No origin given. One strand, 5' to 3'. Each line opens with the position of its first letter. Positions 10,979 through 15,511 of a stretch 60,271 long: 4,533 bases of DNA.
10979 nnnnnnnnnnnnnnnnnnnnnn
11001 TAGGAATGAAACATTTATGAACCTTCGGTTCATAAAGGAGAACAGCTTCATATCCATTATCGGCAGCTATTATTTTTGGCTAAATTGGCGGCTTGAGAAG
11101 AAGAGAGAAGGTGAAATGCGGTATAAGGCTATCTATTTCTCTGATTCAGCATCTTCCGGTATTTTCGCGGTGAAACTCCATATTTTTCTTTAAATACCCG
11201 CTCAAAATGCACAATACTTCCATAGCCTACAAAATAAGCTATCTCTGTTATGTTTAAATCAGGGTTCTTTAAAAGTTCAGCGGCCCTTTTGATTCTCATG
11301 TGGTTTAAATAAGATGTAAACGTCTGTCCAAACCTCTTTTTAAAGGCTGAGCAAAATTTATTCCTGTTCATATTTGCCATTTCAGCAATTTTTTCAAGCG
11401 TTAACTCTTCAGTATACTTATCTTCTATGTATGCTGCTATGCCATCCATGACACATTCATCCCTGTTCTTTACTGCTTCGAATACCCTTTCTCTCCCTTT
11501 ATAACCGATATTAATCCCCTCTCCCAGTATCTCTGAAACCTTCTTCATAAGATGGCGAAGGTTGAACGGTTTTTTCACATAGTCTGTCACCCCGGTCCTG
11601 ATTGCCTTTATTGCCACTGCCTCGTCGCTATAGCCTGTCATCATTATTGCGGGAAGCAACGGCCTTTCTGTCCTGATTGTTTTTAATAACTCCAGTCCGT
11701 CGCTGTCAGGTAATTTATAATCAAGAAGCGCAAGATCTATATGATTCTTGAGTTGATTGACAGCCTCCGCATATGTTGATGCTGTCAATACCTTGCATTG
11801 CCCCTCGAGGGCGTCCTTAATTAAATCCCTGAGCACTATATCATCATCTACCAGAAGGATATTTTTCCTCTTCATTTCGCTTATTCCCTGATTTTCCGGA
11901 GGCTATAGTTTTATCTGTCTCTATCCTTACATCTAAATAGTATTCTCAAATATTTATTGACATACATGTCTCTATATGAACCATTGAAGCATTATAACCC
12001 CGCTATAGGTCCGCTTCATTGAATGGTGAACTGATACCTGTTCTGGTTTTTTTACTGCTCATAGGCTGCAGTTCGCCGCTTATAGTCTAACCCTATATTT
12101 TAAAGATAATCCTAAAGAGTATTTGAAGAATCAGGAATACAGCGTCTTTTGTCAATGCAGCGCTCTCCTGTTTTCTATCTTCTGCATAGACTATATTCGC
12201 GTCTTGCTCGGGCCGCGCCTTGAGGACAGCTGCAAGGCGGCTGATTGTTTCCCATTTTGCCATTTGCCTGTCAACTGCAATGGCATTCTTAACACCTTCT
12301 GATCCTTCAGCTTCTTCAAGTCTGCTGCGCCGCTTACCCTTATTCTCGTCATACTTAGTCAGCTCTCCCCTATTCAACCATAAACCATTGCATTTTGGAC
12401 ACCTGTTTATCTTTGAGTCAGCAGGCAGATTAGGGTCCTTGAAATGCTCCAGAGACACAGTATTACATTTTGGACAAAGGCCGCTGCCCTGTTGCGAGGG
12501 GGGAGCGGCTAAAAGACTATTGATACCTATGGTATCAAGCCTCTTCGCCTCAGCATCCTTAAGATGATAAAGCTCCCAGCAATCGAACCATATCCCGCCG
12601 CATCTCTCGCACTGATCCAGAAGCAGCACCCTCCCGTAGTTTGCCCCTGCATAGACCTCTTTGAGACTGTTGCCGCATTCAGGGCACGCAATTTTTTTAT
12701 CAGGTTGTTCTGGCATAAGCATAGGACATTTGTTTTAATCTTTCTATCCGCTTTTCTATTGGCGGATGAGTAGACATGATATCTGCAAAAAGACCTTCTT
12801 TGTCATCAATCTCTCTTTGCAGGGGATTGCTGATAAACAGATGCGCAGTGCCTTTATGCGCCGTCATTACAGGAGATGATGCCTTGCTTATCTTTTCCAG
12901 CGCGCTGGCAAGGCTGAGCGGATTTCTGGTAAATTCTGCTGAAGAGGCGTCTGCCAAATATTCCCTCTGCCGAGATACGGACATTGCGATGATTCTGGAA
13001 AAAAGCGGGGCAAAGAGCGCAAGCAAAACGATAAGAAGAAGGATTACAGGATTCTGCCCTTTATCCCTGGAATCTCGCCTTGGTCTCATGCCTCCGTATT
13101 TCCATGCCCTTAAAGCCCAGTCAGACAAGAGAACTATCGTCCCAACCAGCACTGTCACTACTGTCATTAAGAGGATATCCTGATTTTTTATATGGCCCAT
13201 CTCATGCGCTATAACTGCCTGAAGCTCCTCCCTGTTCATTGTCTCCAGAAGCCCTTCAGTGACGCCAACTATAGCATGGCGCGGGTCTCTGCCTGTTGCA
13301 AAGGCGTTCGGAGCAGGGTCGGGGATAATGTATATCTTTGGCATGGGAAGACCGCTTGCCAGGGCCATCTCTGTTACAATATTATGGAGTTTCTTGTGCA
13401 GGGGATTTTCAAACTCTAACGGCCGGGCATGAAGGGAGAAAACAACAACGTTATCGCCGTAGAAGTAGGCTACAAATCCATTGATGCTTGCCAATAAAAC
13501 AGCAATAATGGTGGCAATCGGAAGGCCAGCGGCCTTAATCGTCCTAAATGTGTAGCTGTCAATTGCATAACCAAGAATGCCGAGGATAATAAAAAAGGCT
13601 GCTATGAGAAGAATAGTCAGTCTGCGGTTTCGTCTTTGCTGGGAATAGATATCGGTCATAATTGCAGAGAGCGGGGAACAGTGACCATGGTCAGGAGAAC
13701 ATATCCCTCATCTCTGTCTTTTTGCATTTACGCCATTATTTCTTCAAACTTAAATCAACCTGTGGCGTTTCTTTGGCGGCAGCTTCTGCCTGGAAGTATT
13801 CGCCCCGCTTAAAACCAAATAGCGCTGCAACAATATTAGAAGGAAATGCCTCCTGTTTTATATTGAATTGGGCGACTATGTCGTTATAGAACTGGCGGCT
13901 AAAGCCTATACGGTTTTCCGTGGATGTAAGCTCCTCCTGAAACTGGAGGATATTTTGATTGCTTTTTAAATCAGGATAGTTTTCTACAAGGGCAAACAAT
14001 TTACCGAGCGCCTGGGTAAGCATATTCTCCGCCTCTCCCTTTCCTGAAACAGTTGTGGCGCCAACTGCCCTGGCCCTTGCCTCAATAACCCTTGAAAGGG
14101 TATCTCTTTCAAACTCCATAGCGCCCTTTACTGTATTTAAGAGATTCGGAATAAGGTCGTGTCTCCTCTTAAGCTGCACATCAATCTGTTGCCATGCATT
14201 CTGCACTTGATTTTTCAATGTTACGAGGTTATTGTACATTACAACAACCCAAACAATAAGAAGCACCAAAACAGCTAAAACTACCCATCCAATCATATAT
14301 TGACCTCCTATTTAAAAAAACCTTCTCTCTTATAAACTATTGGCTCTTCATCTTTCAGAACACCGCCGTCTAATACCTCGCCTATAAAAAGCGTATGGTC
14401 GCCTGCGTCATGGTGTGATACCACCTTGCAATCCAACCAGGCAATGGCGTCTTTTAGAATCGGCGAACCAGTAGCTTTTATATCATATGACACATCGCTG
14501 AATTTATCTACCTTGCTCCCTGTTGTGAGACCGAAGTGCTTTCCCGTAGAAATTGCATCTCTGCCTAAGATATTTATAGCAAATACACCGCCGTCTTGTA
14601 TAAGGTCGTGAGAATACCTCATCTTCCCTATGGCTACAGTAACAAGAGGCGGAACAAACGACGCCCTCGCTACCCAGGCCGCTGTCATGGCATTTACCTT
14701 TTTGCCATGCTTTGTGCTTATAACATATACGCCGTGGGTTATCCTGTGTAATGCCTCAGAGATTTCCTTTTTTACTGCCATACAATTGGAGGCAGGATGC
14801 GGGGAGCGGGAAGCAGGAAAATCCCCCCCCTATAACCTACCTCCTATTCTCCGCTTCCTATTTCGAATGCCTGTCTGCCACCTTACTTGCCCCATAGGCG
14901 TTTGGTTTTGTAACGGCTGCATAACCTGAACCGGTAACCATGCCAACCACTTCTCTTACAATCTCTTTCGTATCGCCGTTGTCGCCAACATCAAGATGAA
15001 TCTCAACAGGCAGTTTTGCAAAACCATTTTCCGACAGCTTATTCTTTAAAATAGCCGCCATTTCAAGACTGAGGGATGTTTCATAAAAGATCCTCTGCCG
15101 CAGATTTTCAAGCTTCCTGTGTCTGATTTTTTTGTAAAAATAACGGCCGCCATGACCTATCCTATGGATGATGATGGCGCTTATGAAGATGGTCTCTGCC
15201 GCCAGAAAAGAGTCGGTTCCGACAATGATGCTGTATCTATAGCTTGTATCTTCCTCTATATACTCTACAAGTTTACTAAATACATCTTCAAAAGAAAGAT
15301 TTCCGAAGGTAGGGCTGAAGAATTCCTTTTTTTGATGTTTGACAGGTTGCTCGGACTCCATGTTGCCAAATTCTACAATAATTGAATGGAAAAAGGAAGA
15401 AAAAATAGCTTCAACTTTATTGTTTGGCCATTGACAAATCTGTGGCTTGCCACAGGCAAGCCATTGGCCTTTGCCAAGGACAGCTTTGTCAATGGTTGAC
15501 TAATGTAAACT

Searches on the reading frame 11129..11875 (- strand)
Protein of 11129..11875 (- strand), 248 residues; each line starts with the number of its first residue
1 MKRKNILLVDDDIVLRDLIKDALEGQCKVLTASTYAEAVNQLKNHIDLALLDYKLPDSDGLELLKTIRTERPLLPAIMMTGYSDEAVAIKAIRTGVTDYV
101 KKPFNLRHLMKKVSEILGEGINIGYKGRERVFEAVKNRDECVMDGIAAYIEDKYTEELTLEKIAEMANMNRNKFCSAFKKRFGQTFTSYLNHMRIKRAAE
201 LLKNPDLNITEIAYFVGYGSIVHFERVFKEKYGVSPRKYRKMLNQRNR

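Call 25: search_protein_families(library=pfam, proteins=[window:11129-11875:-], max_evalue=0.0001)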
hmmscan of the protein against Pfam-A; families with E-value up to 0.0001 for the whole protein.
window:11129-11875:- (248 aa): 3 families
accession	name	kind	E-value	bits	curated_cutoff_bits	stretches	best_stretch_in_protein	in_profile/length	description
PF00072.30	Response_reg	-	7.3e-26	91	30.2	1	6-113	1-110/111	Response regulator receiver domain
PF12833.13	HTH_18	-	1.2e-23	83.6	33.6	1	163-241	1-79/80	Helix-turn-helix domain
PF00165.29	HTH_AraC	-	5.3e-22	77.9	26.6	2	150-191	1-42/42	Bacterial regulatory helix-turn-helix proteins, AraC family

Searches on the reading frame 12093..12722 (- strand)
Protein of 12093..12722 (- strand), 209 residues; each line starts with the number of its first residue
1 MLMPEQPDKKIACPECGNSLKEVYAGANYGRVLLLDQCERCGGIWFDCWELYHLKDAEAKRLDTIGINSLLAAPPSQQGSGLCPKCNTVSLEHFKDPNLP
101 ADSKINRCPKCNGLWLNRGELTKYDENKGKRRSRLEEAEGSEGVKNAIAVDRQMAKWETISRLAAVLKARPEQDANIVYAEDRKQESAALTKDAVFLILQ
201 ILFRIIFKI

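Call 25: search_protein_families(library=pfam, proteins=[window:12093-12722:-], max_evalue=0.0001)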
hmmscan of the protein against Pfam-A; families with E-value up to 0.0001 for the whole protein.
window:12093-12722:- (209 aa): 1 family
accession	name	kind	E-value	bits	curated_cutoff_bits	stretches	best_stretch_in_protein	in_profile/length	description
PF13453.11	Zn_ribbon_TFIIB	-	3.5e-21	74.8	22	2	83-124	2-38/41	Transcription factor zinc-finger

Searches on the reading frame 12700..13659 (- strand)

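Call 25: search_protein_families(library=pfam, proteins=[window:12700-13659:-], max_evalue=0.0001)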
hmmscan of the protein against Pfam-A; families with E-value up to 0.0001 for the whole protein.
window:12700-13659:- (319 aa): 2 families
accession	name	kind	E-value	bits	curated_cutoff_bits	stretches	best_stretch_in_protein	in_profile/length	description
PF01435.24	Peptidase_M48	-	1.2e-35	123.4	20.3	1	89-311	5-185/186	Peptidase family M48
PF05569.17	Peptidase_M56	-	9.3e-05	22.2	31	0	136-171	183-218/296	BlaR1 peptidase M56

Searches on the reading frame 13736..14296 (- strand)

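Call 26: search_protein_families(library=pfam, proteins=[window:13736-14296:-], max_evalue=0.0001)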
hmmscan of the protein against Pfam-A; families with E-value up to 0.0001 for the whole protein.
window:13736-14296:- (186 aa): 1 family
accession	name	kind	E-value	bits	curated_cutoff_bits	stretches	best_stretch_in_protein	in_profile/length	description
PF04011.17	LemA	-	8.8e-59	198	26.2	1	34-181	1-148/149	LemA family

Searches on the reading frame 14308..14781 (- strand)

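Call 26: search_protein_families(library=pfam, proteins=[window:14308-14781:-], max_evalue=0.0001)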
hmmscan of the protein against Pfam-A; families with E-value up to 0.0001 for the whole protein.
window:14308-14781:- (157 aa): 1 family
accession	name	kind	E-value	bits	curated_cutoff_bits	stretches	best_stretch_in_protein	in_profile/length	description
PF01613.24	Flavin_Reduct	-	1.3e-43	149.2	27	1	12-155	2-149/153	Flavin reductase like domain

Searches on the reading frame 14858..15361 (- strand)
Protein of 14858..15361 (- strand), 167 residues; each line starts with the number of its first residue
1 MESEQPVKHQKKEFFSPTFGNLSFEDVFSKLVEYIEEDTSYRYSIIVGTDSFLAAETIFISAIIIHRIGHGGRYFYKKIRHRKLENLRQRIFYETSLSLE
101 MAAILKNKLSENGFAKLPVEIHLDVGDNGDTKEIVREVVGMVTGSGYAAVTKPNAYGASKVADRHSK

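Call 26: search_protein_families(library=pfam, proteins=[window:14858-15361:-], max_evalue=0.0001)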
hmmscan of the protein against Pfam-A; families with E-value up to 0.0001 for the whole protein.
window:14858-15361:- (167 aa): 1 family
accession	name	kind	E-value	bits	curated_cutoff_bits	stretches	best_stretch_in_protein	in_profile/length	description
PF04308.18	RNaseH_like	-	1.3e-54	184.5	25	1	26-167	1-145/145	Ribonuclease H-like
